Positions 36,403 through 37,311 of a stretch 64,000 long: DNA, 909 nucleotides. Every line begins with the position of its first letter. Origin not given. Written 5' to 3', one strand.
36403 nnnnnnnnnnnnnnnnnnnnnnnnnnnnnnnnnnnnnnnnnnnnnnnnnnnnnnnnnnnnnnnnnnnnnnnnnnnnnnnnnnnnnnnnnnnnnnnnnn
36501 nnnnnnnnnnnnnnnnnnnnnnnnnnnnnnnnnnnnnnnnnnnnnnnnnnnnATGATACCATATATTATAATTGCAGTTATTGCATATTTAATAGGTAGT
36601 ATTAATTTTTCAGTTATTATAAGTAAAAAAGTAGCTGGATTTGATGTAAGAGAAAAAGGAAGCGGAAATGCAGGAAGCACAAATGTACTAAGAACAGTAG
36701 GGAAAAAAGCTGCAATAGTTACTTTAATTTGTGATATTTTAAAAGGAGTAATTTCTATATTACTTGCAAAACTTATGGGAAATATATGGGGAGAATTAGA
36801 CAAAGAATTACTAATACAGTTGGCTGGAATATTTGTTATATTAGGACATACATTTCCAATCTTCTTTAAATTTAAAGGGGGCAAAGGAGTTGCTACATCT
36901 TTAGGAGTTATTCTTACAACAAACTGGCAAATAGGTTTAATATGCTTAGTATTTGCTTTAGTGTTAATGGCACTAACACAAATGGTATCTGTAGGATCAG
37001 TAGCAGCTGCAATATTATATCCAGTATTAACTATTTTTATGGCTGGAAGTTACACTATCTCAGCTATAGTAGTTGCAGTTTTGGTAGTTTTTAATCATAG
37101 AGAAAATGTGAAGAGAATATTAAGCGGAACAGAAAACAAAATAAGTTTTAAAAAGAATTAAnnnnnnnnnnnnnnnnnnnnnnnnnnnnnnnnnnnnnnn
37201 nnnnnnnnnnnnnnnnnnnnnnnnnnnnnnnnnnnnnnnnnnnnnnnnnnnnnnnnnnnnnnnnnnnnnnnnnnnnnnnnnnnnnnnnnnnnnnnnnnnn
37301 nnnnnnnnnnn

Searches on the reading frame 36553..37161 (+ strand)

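Call 64: search_protein_families(library=pfam, proteins=[window:36553-37161:+], max_evalue=0.0001)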
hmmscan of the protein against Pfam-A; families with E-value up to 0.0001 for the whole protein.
window:36553-37161:+ (202 aa): 1 family
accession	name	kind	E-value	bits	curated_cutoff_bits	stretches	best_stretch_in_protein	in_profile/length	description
PF02660.20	G3P_acyltransf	-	6.2e-57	192.7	24.1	1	10-189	1-164/164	Glycerol-3-phosphate acyltransferase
